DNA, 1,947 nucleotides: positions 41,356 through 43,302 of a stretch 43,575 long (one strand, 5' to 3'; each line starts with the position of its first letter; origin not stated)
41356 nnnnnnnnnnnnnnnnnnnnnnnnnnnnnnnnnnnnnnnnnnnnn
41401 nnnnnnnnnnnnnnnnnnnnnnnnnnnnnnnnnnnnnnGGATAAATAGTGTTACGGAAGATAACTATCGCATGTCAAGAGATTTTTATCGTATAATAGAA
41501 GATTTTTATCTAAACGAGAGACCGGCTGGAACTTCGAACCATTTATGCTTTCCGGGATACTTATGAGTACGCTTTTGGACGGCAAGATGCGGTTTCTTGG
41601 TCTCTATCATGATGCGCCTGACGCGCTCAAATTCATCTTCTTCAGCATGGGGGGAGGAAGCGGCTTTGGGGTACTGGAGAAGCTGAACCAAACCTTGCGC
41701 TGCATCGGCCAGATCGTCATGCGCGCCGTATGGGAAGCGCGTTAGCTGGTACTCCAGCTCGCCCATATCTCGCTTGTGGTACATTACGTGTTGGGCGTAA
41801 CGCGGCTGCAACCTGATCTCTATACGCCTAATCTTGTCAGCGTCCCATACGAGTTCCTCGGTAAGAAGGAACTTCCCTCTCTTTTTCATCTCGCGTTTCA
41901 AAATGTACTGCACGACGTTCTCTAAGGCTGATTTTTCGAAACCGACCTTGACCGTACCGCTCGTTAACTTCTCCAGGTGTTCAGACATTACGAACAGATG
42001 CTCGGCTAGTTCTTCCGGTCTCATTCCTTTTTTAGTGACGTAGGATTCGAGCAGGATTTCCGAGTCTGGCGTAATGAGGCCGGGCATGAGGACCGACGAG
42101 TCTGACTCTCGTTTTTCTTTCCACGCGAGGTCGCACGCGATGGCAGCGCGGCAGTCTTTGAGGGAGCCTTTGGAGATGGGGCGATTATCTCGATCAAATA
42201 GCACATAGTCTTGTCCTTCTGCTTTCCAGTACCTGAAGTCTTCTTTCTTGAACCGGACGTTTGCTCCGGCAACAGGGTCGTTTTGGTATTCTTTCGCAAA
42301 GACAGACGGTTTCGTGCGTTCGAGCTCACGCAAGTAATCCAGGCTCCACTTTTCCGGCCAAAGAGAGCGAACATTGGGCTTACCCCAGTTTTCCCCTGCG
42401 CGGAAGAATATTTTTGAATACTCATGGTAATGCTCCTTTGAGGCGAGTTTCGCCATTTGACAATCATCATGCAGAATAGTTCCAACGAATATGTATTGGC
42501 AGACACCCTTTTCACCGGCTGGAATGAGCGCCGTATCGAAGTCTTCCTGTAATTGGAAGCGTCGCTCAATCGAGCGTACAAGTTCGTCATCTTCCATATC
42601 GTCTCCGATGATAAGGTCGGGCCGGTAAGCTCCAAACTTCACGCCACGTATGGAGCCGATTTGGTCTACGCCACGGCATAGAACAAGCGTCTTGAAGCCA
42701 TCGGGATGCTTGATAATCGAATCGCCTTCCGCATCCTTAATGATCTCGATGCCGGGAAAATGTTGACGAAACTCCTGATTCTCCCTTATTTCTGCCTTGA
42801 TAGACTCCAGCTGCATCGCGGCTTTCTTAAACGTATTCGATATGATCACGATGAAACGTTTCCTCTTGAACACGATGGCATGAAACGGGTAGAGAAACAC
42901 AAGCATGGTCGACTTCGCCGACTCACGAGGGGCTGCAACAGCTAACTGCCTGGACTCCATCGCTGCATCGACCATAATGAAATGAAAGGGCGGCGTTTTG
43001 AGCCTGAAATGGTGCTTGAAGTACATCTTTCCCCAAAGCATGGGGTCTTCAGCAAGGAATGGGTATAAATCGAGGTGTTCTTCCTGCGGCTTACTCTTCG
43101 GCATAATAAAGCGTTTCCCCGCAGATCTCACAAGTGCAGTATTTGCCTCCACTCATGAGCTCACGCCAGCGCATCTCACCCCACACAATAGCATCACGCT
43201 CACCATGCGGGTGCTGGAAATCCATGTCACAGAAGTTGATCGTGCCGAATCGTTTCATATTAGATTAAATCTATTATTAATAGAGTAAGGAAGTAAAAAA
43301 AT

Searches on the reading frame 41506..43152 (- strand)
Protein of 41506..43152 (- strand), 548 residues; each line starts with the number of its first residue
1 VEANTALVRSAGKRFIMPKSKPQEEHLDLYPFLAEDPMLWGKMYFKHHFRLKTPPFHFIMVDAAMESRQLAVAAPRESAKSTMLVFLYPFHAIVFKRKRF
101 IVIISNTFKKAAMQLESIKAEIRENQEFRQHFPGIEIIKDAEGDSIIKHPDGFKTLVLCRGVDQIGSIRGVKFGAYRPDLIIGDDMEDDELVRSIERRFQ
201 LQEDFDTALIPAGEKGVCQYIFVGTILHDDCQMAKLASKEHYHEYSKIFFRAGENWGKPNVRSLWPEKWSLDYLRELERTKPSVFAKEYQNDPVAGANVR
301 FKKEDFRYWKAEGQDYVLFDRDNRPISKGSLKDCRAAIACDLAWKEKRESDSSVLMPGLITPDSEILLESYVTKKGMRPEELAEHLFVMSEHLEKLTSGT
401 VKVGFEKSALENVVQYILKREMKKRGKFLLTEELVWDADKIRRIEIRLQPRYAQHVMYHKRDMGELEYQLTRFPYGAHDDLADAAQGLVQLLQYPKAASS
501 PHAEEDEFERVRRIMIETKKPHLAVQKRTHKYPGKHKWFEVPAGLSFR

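Call 89: search_dna_similar(query=window:41506-43152:-, collection=phages, mode=protein, max_rows=12)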
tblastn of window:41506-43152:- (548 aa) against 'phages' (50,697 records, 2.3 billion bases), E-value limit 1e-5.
Records with a match: 317; places in all: 319; records where one place covers at least 80% of the query: 41.
Best place of each record, by identity: <60% 317.
By first word of the organism name: Ralstonia 93; Pseudomonas 76; Bacteroides 21; Bacteriophage 20; Paenibacillus 13; Bacillus 12; Vibrio 11; Streptomyces 10; Porphyromonas 10; Leptospira 5; and 24 more.
By host as written in the record: Ralstonia solanacearum 65; - 42; Pseudomonas aeruginosa 31; Pseudomonas aeruginosa PA14 17; Paenibacillus larvae 11; Vibrio breoganii 10; Ralstonia solanacearum Race 3, Biovar 1 6; Streptomyces viridochromogenes DSM40736 5; and 102 more.
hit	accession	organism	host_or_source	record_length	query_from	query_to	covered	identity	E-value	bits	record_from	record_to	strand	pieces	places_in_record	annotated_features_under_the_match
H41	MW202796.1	Caudoviricetes sp.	Manatee Spring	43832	63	501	80%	29.8%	2e-40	162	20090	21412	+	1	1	terminase large subunit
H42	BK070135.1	Bacteriophage sp.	Helicobacter pullorum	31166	36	497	84%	28.2%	5e-38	155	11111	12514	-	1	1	Phage protein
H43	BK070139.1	Bacteriophage sp.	Helicobacter pullorum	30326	36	497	84%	28.1%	2e-38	157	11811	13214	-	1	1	Phage protein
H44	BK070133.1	Bacteriophage sp.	Helicobacter pullorum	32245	36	497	84%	28.1%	6e-38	155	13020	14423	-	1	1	hypothetical protein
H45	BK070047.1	Bacteriophage sp.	Helicobacter apodemus MIT-03-7007 genome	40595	35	496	84%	27.6%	1e-33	142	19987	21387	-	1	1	hypothetical protein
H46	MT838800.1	Bacteriophage sp.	human fecal samples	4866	34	491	84%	27.5%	3e-32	138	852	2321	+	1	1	record has no annotation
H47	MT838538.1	Bacteriophage sp.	human fecal samples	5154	17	489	86%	26.2%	1e-10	71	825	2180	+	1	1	record has no annotation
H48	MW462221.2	Campylobacter phage CAM-P21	Campylobacter coli CAN 10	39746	23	514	90%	24.7%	1e-21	105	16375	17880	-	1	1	hypothetical protein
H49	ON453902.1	Clostridium phage Villandry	Enterocloster clostridioformis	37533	34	491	84%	26.4%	5e-33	140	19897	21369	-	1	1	terminase large subunit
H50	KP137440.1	Mannheimia phage vB_MhM_3927AP2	Mannheimia haemolytica 3927A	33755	47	488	81%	27.4%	9e-28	124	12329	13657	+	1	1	terminase large subunit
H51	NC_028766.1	Mannheimia phage vB_MhM_3927AP2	Mannheimia haemolytica 3927A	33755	47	488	81%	27.4%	9e-28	124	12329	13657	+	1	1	terminase large subunit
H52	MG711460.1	Faecalibacterium phage FP_Mushu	Faecalibacterium prausnitzii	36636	34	491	84%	26.4%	1e-29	130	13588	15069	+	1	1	terminase large subunit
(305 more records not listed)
